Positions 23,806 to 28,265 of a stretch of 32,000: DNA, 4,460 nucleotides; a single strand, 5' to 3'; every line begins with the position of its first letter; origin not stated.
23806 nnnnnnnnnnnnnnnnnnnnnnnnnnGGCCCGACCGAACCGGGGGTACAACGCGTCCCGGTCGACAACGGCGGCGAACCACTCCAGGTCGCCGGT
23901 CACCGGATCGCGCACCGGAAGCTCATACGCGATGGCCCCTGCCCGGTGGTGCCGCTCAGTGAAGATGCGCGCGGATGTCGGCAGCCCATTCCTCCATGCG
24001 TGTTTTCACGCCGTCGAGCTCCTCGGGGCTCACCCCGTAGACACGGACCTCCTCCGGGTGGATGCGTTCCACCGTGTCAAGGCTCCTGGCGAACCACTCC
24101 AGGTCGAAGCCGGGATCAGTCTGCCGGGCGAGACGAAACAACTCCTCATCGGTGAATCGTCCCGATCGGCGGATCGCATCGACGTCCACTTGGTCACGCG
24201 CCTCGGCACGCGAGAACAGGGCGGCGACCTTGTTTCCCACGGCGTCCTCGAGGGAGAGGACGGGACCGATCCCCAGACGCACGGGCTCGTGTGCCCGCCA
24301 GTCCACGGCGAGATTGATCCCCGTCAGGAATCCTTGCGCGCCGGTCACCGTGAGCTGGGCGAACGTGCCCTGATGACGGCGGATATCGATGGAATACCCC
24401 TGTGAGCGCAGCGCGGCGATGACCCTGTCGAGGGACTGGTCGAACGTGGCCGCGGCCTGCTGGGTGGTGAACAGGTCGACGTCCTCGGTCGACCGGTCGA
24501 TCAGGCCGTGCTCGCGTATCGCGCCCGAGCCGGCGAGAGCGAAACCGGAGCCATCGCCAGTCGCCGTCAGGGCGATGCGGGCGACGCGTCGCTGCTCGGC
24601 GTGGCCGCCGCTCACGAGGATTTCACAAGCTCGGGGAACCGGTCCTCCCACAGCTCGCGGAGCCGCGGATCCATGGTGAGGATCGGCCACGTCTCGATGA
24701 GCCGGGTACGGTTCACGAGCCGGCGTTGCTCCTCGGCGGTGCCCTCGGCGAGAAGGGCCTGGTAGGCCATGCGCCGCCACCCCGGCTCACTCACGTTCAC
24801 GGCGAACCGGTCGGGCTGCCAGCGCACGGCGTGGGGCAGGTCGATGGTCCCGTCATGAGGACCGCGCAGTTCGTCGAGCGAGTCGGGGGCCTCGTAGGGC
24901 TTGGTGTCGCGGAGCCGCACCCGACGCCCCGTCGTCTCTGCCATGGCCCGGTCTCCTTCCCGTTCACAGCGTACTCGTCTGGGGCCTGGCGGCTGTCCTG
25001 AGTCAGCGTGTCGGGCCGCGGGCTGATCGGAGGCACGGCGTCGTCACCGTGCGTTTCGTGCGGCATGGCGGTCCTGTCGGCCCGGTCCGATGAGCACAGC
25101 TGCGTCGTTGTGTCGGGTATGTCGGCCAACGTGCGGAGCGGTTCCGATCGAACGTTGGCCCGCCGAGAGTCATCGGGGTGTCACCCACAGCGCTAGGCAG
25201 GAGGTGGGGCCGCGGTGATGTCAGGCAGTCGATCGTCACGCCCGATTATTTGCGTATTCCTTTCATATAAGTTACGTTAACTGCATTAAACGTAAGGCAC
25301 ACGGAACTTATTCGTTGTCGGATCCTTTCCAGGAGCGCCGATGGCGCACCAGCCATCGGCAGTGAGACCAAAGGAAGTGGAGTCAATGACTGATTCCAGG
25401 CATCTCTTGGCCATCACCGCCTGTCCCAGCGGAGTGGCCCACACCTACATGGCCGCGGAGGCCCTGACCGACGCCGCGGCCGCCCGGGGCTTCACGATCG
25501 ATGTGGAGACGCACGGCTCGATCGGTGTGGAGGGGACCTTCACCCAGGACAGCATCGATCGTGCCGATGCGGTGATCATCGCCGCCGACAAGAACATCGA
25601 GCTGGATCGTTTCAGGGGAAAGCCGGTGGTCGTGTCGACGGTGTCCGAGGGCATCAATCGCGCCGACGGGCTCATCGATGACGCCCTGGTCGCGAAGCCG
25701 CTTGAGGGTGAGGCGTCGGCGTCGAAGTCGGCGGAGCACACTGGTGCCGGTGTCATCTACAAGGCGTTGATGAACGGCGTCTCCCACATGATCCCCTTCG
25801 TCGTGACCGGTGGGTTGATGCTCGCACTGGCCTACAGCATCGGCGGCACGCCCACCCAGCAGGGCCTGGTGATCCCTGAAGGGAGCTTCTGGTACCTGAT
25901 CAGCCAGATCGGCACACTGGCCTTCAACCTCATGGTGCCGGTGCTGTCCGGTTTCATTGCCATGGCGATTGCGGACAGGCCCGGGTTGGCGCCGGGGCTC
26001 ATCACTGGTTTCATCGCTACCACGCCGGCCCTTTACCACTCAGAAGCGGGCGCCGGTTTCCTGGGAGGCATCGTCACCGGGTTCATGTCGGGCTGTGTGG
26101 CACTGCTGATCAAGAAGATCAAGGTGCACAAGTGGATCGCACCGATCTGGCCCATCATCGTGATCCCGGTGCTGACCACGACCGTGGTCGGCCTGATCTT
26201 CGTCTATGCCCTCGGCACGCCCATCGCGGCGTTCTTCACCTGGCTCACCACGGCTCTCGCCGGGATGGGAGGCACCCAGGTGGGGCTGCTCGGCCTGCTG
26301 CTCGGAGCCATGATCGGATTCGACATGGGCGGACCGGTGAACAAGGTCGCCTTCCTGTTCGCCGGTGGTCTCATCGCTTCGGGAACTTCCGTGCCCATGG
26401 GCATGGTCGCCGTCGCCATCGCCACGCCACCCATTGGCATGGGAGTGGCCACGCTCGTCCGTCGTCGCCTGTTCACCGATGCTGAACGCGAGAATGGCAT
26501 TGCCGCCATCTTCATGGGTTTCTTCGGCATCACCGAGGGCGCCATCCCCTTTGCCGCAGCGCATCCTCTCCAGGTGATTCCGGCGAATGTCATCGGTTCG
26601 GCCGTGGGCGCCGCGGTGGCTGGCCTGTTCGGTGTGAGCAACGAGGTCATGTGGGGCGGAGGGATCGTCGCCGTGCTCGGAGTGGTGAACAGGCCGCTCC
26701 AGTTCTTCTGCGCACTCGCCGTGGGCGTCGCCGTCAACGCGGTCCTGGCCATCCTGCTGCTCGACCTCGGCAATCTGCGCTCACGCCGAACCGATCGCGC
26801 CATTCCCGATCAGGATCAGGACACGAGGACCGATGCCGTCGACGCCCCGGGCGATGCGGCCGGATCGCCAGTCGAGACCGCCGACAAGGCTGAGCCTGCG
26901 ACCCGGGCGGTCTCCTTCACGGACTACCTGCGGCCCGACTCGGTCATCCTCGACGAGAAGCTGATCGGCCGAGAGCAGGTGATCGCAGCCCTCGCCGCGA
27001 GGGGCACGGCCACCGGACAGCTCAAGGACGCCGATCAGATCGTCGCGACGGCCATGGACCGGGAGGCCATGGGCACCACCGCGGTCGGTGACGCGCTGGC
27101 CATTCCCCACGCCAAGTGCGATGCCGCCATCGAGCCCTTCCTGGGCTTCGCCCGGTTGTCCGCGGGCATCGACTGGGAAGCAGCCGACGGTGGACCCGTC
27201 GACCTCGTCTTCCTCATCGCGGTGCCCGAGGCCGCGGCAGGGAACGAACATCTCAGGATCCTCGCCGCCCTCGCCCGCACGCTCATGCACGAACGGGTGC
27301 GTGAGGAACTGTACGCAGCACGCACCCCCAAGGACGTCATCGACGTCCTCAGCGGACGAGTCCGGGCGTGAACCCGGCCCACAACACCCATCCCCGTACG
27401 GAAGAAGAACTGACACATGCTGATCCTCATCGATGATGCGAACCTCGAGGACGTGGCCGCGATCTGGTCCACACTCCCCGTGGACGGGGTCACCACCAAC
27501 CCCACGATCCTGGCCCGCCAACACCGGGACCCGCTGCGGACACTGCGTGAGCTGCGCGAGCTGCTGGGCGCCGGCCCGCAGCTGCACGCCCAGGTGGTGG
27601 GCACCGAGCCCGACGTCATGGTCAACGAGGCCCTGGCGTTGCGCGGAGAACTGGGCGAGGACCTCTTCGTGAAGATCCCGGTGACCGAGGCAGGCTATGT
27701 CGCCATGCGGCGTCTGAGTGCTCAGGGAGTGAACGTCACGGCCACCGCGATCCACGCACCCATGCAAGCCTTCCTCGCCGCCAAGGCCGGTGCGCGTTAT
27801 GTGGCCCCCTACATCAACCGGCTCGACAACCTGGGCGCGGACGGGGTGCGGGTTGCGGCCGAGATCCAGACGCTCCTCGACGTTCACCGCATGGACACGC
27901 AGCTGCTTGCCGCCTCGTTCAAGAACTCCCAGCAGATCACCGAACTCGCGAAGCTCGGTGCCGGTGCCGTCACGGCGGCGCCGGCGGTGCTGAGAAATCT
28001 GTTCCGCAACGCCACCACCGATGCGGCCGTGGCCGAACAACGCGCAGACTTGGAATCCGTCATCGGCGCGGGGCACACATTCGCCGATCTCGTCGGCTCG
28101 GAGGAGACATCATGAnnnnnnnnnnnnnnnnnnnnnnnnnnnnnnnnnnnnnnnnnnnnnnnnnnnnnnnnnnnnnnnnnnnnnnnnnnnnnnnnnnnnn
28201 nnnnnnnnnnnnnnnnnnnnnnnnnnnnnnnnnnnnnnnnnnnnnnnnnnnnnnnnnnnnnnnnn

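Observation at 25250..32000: Compact PTS / FSA-aldolase / glycyl-radical-enzyme / activase / DeoR cluster: a radical-dependent sugar-phosphate cleavage pathway in a high-GC actinobacterium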

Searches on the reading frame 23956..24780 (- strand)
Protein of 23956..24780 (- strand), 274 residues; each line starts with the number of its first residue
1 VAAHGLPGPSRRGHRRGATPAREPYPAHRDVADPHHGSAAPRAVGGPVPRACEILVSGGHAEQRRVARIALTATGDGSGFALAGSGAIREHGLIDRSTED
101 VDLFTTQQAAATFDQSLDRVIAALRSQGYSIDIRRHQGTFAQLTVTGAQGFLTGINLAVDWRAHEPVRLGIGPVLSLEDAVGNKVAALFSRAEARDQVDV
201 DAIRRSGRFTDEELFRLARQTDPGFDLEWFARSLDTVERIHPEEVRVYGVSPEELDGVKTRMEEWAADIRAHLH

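Call 23: search_protein_families(library=pfam, proteins=[window:23956-24780:-], max_evalue=0.00001)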
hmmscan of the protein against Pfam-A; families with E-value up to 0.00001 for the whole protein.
window:23956-24780:- (274 aa): 1 family
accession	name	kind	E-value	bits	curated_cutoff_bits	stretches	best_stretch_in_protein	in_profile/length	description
PF08843.17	AbiEii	-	2.6e-10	41.1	22.5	1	74-224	9-191/238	Nucleotidyl transferase AbiEii toxin, Type IV TA system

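Call 78: search_protein_families(library=padloc, proteins=[window:23956-24780:-], max_evalue=0.01)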
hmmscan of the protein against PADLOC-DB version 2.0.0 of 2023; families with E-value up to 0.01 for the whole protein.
window:23956-24780:- (274 aa): 4 families
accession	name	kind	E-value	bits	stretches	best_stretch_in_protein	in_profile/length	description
PDLC02313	AbiEii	-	0.00013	19.5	1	77-137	41-101/254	AbiEii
PDLC02318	AbiEii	-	0.0002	18.8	1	168-216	148-194/280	AbiEii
PDLC02305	AbiEii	-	0.00024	18.4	1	174-218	161-204/306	AbiEii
PDLC02303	AbiEii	-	0.0013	16.2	0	174-213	152-191/249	AbiEii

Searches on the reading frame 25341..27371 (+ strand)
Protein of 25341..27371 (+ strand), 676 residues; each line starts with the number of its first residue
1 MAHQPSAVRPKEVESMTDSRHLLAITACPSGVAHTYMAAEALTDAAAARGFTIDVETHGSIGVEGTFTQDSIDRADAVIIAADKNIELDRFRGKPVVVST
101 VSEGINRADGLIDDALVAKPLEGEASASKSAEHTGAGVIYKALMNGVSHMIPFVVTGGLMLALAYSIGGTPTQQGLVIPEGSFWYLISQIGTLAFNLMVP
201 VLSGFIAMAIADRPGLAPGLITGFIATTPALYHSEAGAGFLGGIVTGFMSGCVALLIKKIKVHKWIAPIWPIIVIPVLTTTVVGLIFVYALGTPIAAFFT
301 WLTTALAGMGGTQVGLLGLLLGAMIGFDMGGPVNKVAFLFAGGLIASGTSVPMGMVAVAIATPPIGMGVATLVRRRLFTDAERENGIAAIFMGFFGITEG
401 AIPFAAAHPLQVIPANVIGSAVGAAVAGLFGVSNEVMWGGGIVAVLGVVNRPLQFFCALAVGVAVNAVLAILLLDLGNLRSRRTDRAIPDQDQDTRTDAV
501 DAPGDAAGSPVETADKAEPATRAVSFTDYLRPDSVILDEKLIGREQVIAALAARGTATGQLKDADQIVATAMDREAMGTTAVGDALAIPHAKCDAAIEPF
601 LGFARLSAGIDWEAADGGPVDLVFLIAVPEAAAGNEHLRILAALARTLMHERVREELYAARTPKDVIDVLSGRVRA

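Call 10: search_protein_families(library=pfam, proteins=[window:25341-27371:+])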
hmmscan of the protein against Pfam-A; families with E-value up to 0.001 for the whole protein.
window:25341-27371:+ (676 aa): 2 families
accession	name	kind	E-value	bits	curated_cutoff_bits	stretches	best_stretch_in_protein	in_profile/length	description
PF00359.27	PTS_EIIA_2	-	1.6e-31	109.7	27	1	529-671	2-142/144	Phosphoenolpyruvate-dependent sugar phosphotransferase system, EIIA 2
PF02302.22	PTS_IIB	-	4.9e-19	69.2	23.6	1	24-110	2-86/90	PTS system, Lactose/Cellobiose specific IIB subunit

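Call 11: search_protein_families(library=ncbifam, proteins=[window:25341-27371:+])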
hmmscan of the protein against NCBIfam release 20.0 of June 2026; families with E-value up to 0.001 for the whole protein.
window:25341-27371:+ (676 aa): 14 families
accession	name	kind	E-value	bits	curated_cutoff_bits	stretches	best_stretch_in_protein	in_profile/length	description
NF007293.0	PRK09765.1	equivalog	2.3e-119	399.8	763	2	12-472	157-621/639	PTS 2-O-a-mannosyl-D-glycerate transporter subunit IIABC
NF007984.0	PRK10712.1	equivalog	4e-108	362.3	793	1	10-472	94-550/563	PTS fructose transporter subunit IIBC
NF007787.0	PRK10478.1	equivalog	5.2e-91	305.2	426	1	141-482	13-343/359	PTS fructose transporter subunit EIIC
TIGR01427.1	PTS_IIC_fructo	subfamily_domain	6e-84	282.3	157.55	1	136-470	12-342/346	fructose-specific PTS transporter subunit EIIC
NF008493.0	PRK11404.1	equivalog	7.9e-83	278.6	806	1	18-480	3-470/483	PTS fructose-like transporter subunit IIBC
TIGR00848.1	fruA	subfamily_domain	3.2e-34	117.6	103.5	1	532-657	4-129/129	fructose PTS transporter subunit IIA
NF007783.0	PRK10474.1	equivalog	4.8e-30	104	135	1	21-113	3-96/106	PTS fructose-like transporter subunit IIB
TIGR00829.1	FRU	subfamily_domain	3.4e-28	97.8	76.85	1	24-105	2-84/85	fructose PTS transporter subunit IIB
NF007389.0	PRK09913.1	equivalog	1.1e-23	83.8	151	1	540-670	14-142/148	PTS fructose transporter subunit IIA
TIGR01419.1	nitro_reg_IIA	equivalog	3.6e-19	69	138.7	1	526-667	2-140/145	PTS IIA-like nitrogen regulatory protein PtsN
NF007747.0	PRK10427.1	equivalog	1.7e-18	66.8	153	1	20-101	3-85/114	PTS fructose-like transporter subunit IIB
NF008145.0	PRK10896.1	equivalog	5.1e-15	55.6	221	1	557-670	39-153/161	PTS IIA-like nitrogen regulatory protein PtsN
NF008319.0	PRK11109.1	equivalog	8.5e-11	41.7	302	1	534-674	8-143/376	fused PTS fructose transporter subunit IIA/HPr protein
NF011663.0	PRK15083.1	subfamily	1.6e-07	29.8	589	1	530-673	497-637/639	PTS mannitol transporter subunit IICBA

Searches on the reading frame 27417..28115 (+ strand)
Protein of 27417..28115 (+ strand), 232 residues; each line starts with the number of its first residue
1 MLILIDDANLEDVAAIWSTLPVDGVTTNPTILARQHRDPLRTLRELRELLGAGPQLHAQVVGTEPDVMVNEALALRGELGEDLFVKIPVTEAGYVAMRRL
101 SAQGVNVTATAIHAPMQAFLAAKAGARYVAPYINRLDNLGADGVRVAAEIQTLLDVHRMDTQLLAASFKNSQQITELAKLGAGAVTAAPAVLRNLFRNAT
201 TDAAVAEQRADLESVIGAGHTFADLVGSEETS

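Call 10: search_protein_families(library=pfam, proteins=[window:27417-28115:+])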
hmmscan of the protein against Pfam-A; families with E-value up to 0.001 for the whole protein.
window:27417-28115:+ (232 aa): 1 family
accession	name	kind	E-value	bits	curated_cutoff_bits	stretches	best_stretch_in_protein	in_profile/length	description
PF00923.25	TAL_FSA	-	2.9e-47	161.8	27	1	3-215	1-252/285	Transaldolase/Fructose-6-phosphate aldolase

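Call 11: search_protein_families(library=ncbifam, proteins=[window:27417-28115:+])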
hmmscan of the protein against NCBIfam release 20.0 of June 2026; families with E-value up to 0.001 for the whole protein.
window:27417-28115:+ (232 aa): 10 families
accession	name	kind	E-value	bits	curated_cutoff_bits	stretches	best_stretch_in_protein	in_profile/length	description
NF009296.0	PRK12653.1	subfamily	1.9e-55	188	306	1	3-217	3-216/220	fructose-6-phosphate aldolase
TIGR00875.1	fsa_talC_mipB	equivalog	6.1e-55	185.9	245.95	1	1-214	1-211/213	fructose-6-phosphate aldolase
NF009299.0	PRK12656.1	equivalog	2.6e-54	184.1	214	1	2-218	2-219/222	fructose-6-phosphate aldolase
TIGR00874.1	talAB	equivalog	6.5e-12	45.4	396.2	1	81-199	125-254/317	transaldolase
TIGR02134.1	transald_staph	equivalog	4e-11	43.1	281.95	1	3-195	8-206/236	transaldolase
NF009001.0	PRK12346.1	subfamily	1.5e-07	31.3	439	1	83-198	128-254/316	transaldolase A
NF003026.0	PRK03903.1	equivalog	1.3e-06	27.8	344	1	70-124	111-166/323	transaldolase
NF002881.0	PRK03343.1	subfamily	1.7e-06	27.3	367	1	69-163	123-212/370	transaldolase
NF008965.0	PRK12309.1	equivalog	1.8e-06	27.3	550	1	81-197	131-258/392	transaldolase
NF007080.0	PRK09533.1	equivalog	0.00057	17.8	712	0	68-115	122-170/949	bifunctional transaldolase/phosoglucose isomerase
